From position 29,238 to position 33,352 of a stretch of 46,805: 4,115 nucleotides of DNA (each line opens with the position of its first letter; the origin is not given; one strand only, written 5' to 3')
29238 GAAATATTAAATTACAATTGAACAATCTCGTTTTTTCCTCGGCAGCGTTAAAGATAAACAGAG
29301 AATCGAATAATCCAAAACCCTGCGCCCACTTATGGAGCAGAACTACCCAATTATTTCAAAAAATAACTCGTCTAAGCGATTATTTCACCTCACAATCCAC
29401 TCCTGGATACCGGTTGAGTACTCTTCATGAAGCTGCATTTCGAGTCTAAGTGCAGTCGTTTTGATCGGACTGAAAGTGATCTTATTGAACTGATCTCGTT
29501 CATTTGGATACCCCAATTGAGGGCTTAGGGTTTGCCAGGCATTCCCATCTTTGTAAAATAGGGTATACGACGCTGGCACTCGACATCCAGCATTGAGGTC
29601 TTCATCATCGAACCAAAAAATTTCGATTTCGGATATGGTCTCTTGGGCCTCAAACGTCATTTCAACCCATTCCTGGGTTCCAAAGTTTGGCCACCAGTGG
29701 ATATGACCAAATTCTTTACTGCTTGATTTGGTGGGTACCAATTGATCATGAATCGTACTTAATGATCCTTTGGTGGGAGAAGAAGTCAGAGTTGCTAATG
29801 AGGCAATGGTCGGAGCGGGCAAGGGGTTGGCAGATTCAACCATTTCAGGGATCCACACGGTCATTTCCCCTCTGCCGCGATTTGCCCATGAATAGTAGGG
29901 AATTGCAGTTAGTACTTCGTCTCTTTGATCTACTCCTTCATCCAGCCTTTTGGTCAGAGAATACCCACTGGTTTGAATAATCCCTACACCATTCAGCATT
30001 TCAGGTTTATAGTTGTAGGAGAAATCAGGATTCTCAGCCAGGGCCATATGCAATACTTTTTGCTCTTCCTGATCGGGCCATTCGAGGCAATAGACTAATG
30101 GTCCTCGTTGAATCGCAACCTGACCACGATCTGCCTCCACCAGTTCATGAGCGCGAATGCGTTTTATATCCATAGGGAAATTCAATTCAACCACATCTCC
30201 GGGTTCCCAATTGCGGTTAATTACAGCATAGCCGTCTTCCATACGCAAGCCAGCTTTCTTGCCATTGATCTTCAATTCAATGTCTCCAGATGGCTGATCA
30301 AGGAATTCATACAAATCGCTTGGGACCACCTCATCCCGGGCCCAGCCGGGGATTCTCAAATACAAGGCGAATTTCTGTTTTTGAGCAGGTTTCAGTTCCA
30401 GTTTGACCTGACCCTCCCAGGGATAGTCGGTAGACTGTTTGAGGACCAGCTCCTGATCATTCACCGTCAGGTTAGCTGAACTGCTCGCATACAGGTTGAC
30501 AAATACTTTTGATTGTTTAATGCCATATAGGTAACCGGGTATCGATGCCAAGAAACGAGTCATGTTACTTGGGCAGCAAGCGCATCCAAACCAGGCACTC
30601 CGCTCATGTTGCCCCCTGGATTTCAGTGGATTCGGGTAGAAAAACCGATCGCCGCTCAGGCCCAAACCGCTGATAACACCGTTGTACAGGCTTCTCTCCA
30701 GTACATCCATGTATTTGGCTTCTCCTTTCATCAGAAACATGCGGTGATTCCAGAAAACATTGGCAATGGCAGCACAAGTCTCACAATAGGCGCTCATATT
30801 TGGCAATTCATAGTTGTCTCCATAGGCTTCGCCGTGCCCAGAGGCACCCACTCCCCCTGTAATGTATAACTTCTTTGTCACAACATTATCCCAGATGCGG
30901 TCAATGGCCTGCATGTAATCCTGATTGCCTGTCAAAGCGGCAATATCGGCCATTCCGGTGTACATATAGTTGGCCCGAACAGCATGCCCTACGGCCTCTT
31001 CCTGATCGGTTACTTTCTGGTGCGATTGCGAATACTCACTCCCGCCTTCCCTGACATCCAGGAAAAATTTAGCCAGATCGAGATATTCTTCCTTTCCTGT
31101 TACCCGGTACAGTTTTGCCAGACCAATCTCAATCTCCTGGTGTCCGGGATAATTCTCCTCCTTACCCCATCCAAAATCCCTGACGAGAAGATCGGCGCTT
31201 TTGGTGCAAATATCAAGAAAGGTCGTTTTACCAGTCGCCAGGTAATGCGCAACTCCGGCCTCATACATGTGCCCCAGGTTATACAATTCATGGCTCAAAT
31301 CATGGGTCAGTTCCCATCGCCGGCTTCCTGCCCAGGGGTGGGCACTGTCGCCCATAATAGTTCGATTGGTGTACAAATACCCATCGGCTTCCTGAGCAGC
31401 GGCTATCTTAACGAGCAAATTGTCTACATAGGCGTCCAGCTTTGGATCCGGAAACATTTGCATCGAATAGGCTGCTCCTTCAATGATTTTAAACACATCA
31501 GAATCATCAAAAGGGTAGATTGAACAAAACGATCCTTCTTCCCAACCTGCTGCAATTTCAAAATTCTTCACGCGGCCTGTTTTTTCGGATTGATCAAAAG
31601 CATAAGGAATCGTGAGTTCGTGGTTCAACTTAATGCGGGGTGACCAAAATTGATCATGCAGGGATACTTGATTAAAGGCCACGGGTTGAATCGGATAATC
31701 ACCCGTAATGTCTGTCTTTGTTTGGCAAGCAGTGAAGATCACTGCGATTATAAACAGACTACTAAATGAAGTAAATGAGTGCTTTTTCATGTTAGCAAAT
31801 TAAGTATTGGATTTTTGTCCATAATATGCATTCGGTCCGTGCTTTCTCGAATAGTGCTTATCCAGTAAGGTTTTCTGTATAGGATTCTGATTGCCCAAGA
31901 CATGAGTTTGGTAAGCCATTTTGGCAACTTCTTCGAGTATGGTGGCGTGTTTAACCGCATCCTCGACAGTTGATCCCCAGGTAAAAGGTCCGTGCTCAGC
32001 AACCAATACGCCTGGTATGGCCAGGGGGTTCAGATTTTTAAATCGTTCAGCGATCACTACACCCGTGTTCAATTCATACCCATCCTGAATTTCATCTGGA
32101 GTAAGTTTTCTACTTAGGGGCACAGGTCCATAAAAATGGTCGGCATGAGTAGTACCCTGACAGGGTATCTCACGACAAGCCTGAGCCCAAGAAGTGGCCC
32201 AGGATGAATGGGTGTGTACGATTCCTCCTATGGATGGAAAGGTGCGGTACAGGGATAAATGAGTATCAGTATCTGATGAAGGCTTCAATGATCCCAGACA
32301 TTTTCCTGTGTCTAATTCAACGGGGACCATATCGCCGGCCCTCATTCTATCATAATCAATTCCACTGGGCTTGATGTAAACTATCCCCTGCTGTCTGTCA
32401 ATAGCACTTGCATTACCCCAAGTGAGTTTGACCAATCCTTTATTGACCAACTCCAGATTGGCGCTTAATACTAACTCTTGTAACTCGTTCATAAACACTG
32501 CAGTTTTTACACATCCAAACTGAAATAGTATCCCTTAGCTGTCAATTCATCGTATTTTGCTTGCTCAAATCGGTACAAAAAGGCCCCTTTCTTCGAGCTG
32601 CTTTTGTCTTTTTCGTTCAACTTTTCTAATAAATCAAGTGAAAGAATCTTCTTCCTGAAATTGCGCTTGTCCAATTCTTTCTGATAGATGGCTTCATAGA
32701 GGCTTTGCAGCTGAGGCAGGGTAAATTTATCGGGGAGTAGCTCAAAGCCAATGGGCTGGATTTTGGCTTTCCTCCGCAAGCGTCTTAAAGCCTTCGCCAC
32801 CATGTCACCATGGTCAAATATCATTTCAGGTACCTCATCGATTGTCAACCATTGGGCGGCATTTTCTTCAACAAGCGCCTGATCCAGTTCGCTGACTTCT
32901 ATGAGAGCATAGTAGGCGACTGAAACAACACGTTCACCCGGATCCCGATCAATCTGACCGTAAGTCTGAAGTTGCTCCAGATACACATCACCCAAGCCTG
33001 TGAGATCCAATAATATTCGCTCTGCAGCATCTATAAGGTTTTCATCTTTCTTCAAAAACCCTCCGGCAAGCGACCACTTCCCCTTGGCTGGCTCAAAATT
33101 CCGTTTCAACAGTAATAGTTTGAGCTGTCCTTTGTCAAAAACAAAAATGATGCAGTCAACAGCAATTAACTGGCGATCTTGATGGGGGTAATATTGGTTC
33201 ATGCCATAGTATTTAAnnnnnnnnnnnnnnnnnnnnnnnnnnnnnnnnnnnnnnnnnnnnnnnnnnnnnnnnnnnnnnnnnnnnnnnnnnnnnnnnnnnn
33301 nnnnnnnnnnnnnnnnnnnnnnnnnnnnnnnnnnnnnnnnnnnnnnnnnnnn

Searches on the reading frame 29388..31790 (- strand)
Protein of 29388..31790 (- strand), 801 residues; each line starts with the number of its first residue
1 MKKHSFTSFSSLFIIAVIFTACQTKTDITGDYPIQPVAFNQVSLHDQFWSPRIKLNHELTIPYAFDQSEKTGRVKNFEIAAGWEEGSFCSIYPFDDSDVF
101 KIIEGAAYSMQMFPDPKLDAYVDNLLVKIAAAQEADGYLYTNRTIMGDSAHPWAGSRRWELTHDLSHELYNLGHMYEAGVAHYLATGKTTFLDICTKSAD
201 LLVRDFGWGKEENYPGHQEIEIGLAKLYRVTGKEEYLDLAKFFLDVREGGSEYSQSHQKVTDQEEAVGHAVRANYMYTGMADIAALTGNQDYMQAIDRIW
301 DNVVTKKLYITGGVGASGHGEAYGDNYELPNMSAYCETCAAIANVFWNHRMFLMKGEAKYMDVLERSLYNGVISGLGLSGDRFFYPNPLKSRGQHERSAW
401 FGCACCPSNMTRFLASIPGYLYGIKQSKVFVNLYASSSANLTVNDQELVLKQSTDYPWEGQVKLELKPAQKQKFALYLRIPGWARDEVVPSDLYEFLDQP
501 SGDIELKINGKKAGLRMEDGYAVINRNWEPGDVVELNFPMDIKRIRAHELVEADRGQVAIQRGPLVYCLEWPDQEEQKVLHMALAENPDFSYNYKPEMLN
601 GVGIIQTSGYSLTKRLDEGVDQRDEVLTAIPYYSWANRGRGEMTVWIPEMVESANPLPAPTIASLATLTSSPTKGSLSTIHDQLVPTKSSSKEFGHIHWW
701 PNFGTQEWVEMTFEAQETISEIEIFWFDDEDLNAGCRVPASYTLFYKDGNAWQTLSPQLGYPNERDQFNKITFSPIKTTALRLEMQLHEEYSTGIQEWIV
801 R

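Call 92: search_protein_families(library=pfam, proteins=[window:29388-31790:-], max_evalue=0.00001)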
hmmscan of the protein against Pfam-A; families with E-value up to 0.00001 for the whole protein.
window:29388-31790:- (801 aa): 3 families
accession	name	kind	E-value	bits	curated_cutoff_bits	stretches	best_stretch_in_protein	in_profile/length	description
PF07944.18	Beta-AFase-like_GH127_cat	-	3.1e-105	352.7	24.9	1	41-418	1-375/376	Beta-L-arabinofuranosidase, GH127 catalytic domain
PF20736.2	Glyco_hydro127M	-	2e-26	92.4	24.2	1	429-540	2-95/95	Beta-L-arabinofuranosidase, GH127 middle domain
PF20737.2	Glyco_hydro127C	-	2.9e-25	88.2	23.7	1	543-648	2-71/71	Glycoside hydrolase family 127 C-terminal domain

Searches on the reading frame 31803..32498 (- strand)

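Call 92: search_protein_families(library=pfam, proteins=[window:31803-32498:-], max_evalue=0.00001)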
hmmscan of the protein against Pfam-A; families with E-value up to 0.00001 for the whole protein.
window:31803-32498:- (232 aa): 1 family
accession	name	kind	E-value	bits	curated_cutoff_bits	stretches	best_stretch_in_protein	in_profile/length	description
PF00596.27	Aldolase_II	-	3e-46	158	22.2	1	10-196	3-183/183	Class II Aldolase and Adducin N-terminal domain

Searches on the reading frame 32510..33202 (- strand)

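Call 92: search_protein_families(library=pfam, proteins=[window:32510-33202:-], max_evalue=0.00001)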
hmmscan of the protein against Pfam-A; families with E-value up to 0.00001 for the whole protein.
window:32510-33202:- (231 aa): 3 families
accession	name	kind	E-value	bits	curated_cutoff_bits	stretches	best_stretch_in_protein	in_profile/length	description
PF21906.2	NrtR_WHD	-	2.5e-29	101.7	27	1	152-212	1-61/61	NrtR DNA-binding winged helix domain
PF00293.34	NUDIX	-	6.4e-13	49.3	21.1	1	14-135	5-131/134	NUDIX domain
PF19368.5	AraR_C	-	2.6e-11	44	23.8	1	149-224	2-78/82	AraR C-terminal winged HTH domain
